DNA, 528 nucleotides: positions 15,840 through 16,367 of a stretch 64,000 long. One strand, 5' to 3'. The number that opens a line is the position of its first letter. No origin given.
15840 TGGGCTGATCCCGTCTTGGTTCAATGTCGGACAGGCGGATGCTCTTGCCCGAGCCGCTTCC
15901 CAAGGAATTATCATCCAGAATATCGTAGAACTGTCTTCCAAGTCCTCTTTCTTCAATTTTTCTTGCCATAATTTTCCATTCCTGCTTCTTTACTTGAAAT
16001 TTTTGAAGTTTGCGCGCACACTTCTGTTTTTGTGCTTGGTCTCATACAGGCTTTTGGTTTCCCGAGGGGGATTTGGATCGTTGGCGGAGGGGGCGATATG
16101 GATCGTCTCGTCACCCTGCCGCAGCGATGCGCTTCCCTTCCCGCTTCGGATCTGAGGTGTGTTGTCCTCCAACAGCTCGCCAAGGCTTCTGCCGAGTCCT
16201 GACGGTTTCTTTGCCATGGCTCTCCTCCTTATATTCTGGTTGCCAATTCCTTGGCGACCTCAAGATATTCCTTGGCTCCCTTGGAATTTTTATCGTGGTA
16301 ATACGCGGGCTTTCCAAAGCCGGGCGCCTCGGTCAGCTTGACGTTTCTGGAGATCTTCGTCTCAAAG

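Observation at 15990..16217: Stand-alone mini-ORF with a canonical ParB N-terminal (ParA-activating) motif between soj and spo0J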

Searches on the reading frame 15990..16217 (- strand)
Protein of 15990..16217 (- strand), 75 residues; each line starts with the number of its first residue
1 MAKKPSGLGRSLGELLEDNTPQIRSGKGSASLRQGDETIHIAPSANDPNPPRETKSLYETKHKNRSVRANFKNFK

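Call 3: search_protein_families(library=pfam, proteins=[window:15990-16217:-], max_evalue=1)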
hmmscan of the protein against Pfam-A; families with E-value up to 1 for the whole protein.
window:15990-16217:- (75 aa): 0 families

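Call 6: find_homologous_proteins(query=window:15990-16217:-, max_evalue=0.01)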
Query window:15990-16217:- (75 aa): 48 proteins with E <= 0.01 among 54 candidates.
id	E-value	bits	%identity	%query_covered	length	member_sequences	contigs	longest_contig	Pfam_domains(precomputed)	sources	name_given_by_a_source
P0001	4.4e-42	159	100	100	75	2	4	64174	-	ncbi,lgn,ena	-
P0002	1.2e-36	142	89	100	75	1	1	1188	-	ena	-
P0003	2.0e-33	131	84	100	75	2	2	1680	-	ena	-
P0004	2.2e-33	131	88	100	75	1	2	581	-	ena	-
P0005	7.6e-33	129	87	100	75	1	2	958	-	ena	-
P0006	2.0e-29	119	82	100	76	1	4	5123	-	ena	-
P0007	2.0e-27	112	76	100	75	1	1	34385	-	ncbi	-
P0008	2.4e-27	112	75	100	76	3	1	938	-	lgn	-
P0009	3.1e-25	105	72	100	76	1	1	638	-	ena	-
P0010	5.7e-25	105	75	100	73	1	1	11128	-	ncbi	-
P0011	1.8e-24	103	68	100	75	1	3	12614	-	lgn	-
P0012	2.3e-24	103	74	100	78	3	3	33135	-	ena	-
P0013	7.3e-24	101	72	100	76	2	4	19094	-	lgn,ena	-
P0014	7.4e-24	101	71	100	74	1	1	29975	-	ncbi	-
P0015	2.6e-22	96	70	100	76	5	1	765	-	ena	-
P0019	2.6e-16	77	58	99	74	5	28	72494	-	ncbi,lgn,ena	-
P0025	1.1e-14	72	55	95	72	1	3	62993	-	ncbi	-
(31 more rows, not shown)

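Call 9: find_related_loci(query=A1, collection=genome_contigs, flank=3000)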
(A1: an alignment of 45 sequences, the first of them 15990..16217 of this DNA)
Query A1 (75 aa) in genome_contigs; peptide patterns used: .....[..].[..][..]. (x = any residue, [..] = any of these).
187 stretches matched a pattern; 35 encode a relative of the query (tblastn E <= 1e-3); 35 distinct loci.
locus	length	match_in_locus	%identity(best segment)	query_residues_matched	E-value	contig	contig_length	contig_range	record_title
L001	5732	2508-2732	97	1-75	1e-45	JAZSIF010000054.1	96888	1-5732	MAG: Eubacteriales bacterium isolate T1900044573_TS20190039.MAGScoT_cleanbin_000009 SGB_455_k141_1887322, whole genome s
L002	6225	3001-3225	83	1-75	1e-39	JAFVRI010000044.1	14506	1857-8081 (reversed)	MAG: Clostridia bacterium isolate RGIG5324 Sheep_Colon-2__c151097, whole genome shotgun sequence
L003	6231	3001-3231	51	1-75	2e-19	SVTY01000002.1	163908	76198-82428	MAG: Oscillospiraceae bacterium isolate SIG707 NODE_1750_length_163908_cov_3.998394, whole genome shotgun sequence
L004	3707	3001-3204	58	2-72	2e-15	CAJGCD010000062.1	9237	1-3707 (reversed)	MAG: uncultured Clostridia bacterium isolate MAG11 genome assembly, contig: k141_8405186_length_9237_cov_10.4595, whole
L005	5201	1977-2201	47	1-75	2e-14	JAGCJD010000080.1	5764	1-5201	MAG: Clostridia bacterium isolate RGIG9839 Yak_Rectum-1__c324248, whole genome shotgun sequence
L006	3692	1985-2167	43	1-71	1e-13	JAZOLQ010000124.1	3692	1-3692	MAG: Eubacteriales bacterium isolate T1900045652_YK20190346.MAGScoT_cleanbin_000044 SGB_8221_k141_1204734, whole genome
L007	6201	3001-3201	54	3-72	2e-13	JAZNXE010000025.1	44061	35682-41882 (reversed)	MAG: Eubacteriales bacterium isolate T1900044780_TS20190246.MAGScoT_cleanbin_000027 SGB_2550_k141_4706131, whole genome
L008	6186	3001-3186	41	1-72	2e-13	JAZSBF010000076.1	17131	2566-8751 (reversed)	MAG: Eubacteriales bacterium isolate T1900044928_TS20190394.MAGScoT_cleanbin_000049 SGB_3402_k141_2463529, whole genome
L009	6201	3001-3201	56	3-72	1e-13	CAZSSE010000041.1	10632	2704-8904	MAG TPA_asm: uncultured Lachnospiraceae bacterium isolate SRP350583_co2_310 genome assembly, contig: NODE_9375_length_10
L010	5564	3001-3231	46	1-75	6e-13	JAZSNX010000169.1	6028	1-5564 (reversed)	MAG: Eubacteriales bacterium isolate T1900044549_TS20190015.MAGScoT_cleanbin_000105 SGB_201_k141_3426534, whole genome s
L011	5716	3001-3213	55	1-74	6e-13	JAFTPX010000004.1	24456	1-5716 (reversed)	MAG: Clostridia bacterium isolate RGIG4042 Roe_deer_Cecum-5__c1486, whole genome shotgun sequence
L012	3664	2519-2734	44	1-72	8e-13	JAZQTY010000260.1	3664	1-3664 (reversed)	MAG: Eubacteriales bacterium isolate T1900045184_TC20190180.MAGScoT_cleanbin_000037 SGB_5258_k141_1250916, whole genome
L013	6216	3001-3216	44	1-72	3e-12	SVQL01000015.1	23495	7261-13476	MAG: Oscillospiraceae bacterium isolate SIG616 NODE_11371_length_23495_cov_1.798870, whole genome shotgun sequence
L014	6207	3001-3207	56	1-72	4e-12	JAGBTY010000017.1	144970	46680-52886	MAG: Clostridia bacterium isolate RGIG9444 Yak_Cecum-2__c393628, whole genome shotgun sequence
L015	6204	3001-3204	52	2-72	7e-12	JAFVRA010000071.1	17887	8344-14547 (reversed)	MAG: Clostridia bacterium isolate RGIG5316 Sheep_Colon-2__c424492, whole genome shotgun sequence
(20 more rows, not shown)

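Call 13: search_protein_families(library=ncbifam, proteins=[window:15990-16217:-], max_evalue=1)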
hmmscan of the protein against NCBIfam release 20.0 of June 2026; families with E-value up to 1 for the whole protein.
window:15990-16217:- (75 aa): 0 families

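Call 18: search_protein_representatives(alignment_id=A1)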
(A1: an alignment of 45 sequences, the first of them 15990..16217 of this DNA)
Query: 45 sequences, 74 profile positions. Proteins with E-value up to 0.001 (for the whole library): 71; up to 1e-10: 37; up to 1e-30: 0. The best 71 are listed.
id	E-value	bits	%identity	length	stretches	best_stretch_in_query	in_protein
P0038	1.5e-26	109.3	-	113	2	1-45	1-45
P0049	4.3e-25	104.6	-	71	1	2-72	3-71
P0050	8.9e-25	103.6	-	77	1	1-74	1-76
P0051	2.2e-24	102.3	-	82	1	1-74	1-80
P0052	3.5e-24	101.7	-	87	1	1-74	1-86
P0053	1.6e-22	96.4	-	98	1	1-74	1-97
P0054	8.1e-21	90.9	-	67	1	1-71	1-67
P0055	9.7e-21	90.6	-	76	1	1-72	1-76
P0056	3.8e-20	88.7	-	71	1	1-72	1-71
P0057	1.1e-19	87.3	-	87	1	1-73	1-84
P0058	2.3e-18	83.0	-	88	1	1-74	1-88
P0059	5.1e-18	81.9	-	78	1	2-73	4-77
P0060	1.5e-17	80.4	-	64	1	1-71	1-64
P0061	1.7e-17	80.2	-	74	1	4-72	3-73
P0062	2.3e-17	79.8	-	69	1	1-67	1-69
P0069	6.4e-15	72.0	-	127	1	1-74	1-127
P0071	7.4e-14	68.6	-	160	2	1-59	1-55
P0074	1.5e-13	67.6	-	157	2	1-46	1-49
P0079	4.1e-12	63.0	-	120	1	1-50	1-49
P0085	1.4e-10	58.1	-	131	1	1-46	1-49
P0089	4.7e-10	56.4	-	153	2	1-46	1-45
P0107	3.1e-08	50.6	-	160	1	1-52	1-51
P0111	4.5e-06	43.7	-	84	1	2-42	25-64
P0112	1.5e-04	38.8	-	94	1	4-63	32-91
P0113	1.6e-04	38.7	-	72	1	4-59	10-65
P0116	5.8e-04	36.9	-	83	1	2-47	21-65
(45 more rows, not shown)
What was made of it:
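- The family spans 71 clusters at 50% identity (call 18).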

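Call 24: find_encoding_contigs(protein=P0074, flank=4000, max_places=3)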
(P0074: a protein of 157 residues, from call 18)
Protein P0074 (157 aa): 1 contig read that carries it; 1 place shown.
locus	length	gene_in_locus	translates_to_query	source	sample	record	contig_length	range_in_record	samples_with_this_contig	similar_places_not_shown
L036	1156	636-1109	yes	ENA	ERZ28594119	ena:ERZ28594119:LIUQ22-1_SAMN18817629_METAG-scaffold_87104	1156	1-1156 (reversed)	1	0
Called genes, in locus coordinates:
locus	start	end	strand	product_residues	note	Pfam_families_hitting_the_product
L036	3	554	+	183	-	?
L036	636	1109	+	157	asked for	-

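Call 25: find_encoding_contigs(protein=P0112, flank=4000, max_places=3)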
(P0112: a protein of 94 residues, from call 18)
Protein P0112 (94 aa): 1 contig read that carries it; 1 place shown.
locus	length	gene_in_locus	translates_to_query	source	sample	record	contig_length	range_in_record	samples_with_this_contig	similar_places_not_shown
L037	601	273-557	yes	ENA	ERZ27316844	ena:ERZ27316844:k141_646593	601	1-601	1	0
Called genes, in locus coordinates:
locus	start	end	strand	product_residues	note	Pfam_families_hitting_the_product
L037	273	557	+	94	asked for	-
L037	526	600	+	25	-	?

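Call 28: list_cluster_members(proteins=[P0069, P0071, P0089, P0107, P0085, P0111, P0113, P0116, P0019, P0025])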
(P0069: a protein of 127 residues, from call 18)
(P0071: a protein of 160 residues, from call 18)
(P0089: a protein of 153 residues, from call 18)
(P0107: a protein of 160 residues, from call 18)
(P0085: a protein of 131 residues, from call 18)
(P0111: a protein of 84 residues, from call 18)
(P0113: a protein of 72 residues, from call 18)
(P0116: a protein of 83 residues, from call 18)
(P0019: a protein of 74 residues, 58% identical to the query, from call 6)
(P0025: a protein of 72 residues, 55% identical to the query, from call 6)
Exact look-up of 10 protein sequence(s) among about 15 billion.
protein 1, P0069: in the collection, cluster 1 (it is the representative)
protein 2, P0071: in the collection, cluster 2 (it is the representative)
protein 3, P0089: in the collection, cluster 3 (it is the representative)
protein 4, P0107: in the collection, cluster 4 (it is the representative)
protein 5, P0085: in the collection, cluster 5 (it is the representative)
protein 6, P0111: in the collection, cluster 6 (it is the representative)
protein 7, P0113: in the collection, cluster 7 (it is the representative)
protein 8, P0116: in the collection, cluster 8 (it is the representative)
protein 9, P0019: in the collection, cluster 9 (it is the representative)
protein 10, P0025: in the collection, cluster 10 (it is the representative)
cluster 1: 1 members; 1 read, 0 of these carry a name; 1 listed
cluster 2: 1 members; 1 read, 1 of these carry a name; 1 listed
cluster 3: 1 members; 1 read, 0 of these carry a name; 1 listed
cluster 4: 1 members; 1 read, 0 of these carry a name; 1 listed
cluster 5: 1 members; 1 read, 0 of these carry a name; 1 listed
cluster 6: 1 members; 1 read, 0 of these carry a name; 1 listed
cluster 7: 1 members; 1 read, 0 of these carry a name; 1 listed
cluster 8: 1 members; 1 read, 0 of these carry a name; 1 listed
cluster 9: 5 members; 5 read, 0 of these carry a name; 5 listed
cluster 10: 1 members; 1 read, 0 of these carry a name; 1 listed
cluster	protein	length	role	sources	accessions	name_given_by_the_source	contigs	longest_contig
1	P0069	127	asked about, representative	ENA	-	-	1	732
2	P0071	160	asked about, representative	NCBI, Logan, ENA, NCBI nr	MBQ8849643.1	MAG: hypothetical protein IJ011_04860 [Clostridia bacterium] | hypothetical protein [Clostridia bacterium]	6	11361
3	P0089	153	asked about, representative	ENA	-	-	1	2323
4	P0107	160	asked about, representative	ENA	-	-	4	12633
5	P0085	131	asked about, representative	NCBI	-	-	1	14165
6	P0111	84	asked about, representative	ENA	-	-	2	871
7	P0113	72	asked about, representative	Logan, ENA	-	-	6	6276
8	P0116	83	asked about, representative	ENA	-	-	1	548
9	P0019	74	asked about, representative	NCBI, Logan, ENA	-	-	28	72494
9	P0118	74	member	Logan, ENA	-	-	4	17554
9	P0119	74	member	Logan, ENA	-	-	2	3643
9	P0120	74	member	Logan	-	-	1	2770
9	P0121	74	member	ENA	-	-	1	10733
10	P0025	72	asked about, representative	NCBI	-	-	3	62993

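Call 29: find_encoding_contigs(protein=P0071, flank=4000, max_places=2)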
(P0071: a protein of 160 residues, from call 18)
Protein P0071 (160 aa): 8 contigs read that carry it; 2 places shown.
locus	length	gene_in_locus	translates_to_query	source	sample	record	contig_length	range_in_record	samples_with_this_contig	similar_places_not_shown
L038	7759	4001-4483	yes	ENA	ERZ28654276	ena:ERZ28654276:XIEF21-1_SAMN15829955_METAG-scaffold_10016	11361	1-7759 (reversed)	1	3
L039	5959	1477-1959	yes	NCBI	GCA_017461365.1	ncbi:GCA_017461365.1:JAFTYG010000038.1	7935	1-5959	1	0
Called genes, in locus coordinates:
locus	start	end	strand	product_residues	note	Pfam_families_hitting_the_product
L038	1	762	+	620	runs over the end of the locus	PF01134:GIDA, PF01266:DAO (faint), PF07992:Pyr_redox_2 (weak), PF12831:FAD_oxidored, PF21680:GIDA_C_1st, PF13932:SAM_GIDA_C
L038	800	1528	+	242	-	PF02527:GidB, PF05175:MTS (faint), PF13847:Methyltransf_31, PF13649:Methyltransf_25 (weak)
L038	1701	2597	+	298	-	PF02195:ParB_N, PF17762:HTH_ParB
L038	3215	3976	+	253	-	PF00142:Fer4_NifH (weak), PF01656:CbiA, PF02374:ArsA_ATPase (weak), PF06564:CBP_BcsQ, PF09140:MipZ (weak), PF10609:ParA, PF13614:AAA_31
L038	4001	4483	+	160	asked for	-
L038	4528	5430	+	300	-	PF02195:ParB_N, PF17762:HTH_ParB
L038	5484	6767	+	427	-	PF02403:Seryl_tRNA_N, PF00587:tRNA-synt_2b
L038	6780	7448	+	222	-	-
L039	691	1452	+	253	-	PF00142:Fer4_NifH (weak), PF01656:CbiA, PF02374:ArsA_ATPase (weak), PF06564:CBP_BcsQ, PF09140:MipZ (weak), PF10609:ParA, PF13614:AAA_31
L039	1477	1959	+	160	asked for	-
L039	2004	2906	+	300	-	PF02195:ParB_N, PF17762:HTH_ParB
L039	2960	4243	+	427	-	PF02403:Seryl_tRNA_N, PF00587:tRNA-synt_2b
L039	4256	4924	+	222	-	-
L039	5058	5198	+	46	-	-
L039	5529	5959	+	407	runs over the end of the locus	PF05496:RuvB_N, PF01078:Mg_chelatase (faint), PF14532:Sigma54_activ_2 (weak), PF00004:AAA, PF07726:AAA_3 (weak), PF16193:AAA_assoc_2, PF12002:MgsA_C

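Call 30: find_encoding_contigs(protein=P0107, flank=4000, max_places=2)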
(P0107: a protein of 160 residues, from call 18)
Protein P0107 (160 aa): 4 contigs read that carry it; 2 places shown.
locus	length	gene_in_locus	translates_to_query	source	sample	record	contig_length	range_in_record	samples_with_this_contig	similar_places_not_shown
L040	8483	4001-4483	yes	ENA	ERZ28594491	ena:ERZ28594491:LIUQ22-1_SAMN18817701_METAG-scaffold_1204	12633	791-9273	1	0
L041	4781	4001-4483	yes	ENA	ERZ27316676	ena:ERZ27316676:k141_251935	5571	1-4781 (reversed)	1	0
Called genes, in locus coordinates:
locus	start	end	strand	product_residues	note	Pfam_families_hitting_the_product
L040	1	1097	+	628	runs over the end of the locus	?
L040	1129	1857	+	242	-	PF02527:GidB, PF05175:MTS (weak), PF08241:Methyltransf_11 (faint), PF08242:Methyltransf_12 (weak), PF13649:Methyltransf_25 (weak), PF13847:Methyltransf_31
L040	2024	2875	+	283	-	PF02195:ParB_N, PF17762:HTH_ParB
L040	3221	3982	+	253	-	PF00142:Fer4_NifH (weak), PF01656:CbiA, PF02374:ArsA_ATPase (weak), PF06564:CBP_BcsQ, PF09140:MipZ, PF10609:ParA, PF13614:AAA_31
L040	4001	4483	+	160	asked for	-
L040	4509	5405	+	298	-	PF02195:ParB_N, PF17762:HTH_ParB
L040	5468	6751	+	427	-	PF02403:Seryl_tRNA_N, PF00587:tRNA-synt_2b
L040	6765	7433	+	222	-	-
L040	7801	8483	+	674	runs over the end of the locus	PF01136:Peptidase_U32, PF12392:DUF3656, PF01136:Peptidase_U32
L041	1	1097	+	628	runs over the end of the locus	?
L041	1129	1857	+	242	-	PF02527:GidB, PF05175:MTS (weak), PF08241:Methyltransf_11 (faint), PF08242:Methyltransf_12 (weak), PF13649:Methyltransf_25 (weak), PF13847:Methyltransf_31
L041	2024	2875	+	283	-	PF02195:ParB_N, PF17762:HTH_ParB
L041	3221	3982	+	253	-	PF00142:Fer4_NifH (weak), PF01656:CbiA, PF02374:ArsA_ATPase (weak), PF06564:CBP_BcsQ, PF09140:MipZ, PF10609:ParA, PF13614:AAA_31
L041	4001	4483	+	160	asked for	-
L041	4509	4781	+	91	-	?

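Call 31: find_encoding_contigs(protein=P0113, flank=4000, max_places=3)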
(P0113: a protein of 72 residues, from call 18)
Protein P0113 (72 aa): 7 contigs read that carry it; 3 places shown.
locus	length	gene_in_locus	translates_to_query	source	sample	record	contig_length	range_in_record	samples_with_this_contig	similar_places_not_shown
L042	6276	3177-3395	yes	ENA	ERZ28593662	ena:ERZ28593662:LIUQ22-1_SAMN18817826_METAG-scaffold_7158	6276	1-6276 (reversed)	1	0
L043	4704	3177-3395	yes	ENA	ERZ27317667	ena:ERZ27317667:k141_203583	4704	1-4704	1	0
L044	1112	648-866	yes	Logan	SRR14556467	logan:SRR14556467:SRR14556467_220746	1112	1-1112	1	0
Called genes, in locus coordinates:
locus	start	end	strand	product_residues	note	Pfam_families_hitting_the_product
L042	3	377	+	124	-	?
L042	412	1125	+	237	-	PF06940:DUF1287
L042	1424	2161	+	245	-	PF02527:GidB, PF13847:Methyltransf_31 (weak)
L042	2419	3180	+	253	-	PF01656:CbiA, PF02374:ArsA_ATPase (faint), PF06564:CBP_BcsQ (faint), PF09140:MipZ (weak), PF10609:ParA, PF13614:AAA_31, PF09140:MipZ (weak)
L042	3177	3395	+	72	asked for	-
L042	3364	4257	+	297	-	PF02195:ParB_N, PF17762:HTH_ParB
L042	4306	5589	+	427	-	PF02403:Seryl_tRNA_N, PF00587:tRNA-synt_2b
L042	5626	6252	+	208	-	-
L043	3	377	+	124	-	?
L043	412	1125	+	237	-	PF06940:DUF1287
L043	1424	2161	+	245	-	PF02527:GidB, PF13847:Methyltransf_31 (weak)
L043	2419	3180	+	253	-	PF01656:CbiA, PF02374:ArsA_ATPase (faint), PF06564:CBP_BcsQ (faint), PF09140:MipZ (weak), PF10609:ParA, PF13614:AAA_31, PF09140:MipZ (weak)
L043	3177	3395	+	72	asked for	-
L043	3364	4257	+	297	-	PF02195:ParB_N, PF17762:HTH_ParB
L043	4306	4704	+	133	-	?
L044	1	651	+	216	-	?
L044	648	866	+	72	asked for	-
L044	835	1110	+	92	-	?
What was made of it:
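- The gene is always immediately upstream of parB, in some members overlapping it by 32 nt (call 31).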

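Call 45: predict_structure(alignment_id=A1)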
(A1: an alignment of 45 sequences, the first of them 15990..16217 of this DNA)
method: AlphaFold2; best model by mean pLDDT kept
length: 75 residues; sequences in the alignment: 45
mean_pLDDT: 66.5   pTM: 0.22
mean pLDDT of the five models: 66.5, 63.2, 63.1, 62.6, 61.5
residues with pLDDT >= 90: 0; 70-90: 29; 50-70: 44; < 50: 2
segments of 3 or more residues with pLDDT < 50: none
pLDDT, mean of each block of 10 residues (from residue 1): 70 81 63 55 61 73 64 62
secondary structure, 60 per line:
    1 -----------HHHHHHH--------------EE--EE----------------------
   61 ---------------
elements in order: H12-18
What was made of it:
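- Closest known: Terminal membrane-targeting amphipathic helices. Different: No helix is predicted for the short form (call 45).
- The C-terminal helix is not predicted in the short form (call 45).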

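Call 48: find_encoding_contigs(protein=window:15990-16217:-, flank=1000, max_places=4)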
Protein window:15990-16217:- (75 aa): 5 contigs read that carry it; 4 places shown.
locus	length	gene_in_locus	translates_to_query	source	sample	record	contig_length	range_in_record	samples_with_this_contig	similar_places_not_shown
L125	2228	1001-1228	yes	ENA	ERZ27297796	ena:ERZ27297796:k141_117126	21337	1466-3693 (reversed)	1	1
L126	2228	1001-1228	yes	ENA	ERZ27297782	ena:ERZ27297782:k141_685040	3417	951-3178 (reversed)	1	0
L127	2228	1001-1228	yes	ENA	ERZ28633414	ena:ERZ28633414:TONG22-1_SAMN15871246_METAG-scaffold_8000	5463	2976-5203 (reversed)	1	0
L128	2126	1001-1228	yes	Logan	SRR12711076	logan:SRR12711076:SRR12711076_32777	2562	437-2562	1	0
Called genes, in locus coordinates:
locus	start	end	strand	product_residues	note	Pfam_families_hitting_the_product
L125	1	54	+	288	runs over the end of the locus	PF02195:ParB_N, PF17762:HTH_ParB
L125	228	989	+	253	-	PF00142:Fer4_NifH (weak), PF01656:CbiA, PF02374:ArsA_ATPase (weak), PF06564:CBP_BcsQ, PF09140:MipZ, PF10609:ParA, PF13614:AAA_31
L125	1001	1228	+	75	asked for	-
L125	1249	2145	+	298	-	PF02195:ParB_N, PF17762:HTH_ParB, PF01381:HTH_3 (faint)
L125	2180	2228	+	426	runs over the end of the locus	PF02403:Seryl_tRNA_N, PF00587:tRNA-synt_2b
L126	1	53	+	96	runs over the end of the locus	?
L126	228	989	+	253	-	PF00142:Fer4_NifH (weak), PF01656:CbiA, PF02374:ArsA_ATPase (weak), PF06564:CBP_BcsQ, PF09140:MipZ, PF10609:ParA, PF13614:AAA_31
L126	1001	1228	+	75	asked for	-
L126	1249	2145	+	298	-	PF02195:ParB_N, PF17762:HTH_ParB, PF01381:HTH_3 (faint)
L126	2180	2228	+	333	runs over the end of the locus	?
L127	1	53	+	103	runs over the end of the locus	?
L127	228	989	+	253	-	PF00142:Fer4_NifH (weak), PF01656:CbiA, PF02374:ArsA_ATPase (weak), PF06564:CBP_BcsQ, PF09140:MipZ, PF10609:ParA, PF13614:AAA_31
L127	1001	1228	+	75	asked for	-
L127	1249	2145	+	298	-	PF02195:ParB_N, PF17762:HTH_ParB, PF01381:HTH_3 (faint)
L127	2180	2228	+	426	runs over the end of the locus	PF02403:Seryl_tRNA_N, PF00587:tRNA-synt_2b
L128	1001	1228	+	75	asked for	-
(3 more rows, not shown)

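Call 54: search_solved_structures(query=A1, max_evalue=10, show_alignments=4)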
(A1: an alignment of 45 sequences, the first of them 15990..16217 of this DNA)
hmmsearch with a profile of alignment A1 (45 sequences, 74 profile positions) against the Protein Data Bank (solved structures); distinct sequences matched with E-value up to 10: 2.
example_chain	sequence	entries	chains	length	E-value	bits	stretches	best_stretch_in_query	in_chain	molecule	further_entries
1vz0_A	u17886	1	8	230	0.032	18.5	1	1-16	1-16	Chromosome-partitioning protein Spo0J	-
7zob_A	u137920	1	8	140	1.7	12.9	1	6-34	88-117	Metagenomic cytidine deaminase Cdd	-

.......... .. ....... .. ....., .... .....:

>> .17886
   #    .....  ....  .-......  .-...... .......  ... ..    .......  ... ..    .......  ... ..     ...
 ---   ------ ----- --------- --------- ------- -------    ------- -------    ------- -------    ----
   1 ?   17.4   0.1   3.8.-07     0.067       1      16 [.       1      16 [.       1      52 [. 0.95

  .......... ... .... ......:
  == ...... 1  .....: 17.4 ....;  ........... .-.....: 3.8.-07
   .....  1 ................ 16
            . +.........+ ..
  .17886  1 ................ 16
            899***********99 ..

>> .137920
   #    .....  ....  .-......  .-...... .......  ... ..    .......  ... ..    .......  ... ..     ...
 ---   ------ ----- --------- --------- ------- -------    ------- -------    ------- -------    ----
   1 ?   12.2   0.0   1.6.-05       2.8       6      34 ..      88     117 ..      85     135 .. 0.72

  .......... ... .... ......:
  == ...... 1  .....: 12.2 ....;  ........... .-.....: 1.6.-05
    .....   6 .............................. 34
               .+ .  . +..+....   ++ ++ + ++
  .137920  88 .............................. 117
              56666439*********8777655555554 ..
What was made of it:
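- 16155..16217 (-): Codons 1-21, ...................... This is the ParB-type ParA(Soj)-binding motif. G7 L8 G9 R10 L12 L15 D18 N19 P21 are invariant across 45 homologues. Call 54 (best PDB match is T. thermophilus Spo0J residues 1-16).
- Closest known: N-terminal ParA-binding/ATPase-activating peptide of chromosomal ParB/Spo0J, motif LG. Same: The family consensus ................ matches T. thermophilus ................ (call 54).
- The best PDB match is Spo0J of T. thermophilus, residues 1-16 (call 54).
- Tried and rejected: The PDB sequence search gave only a marginal 16-residue match to T. thermophilus Spo0J (E 0.032; call 54).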
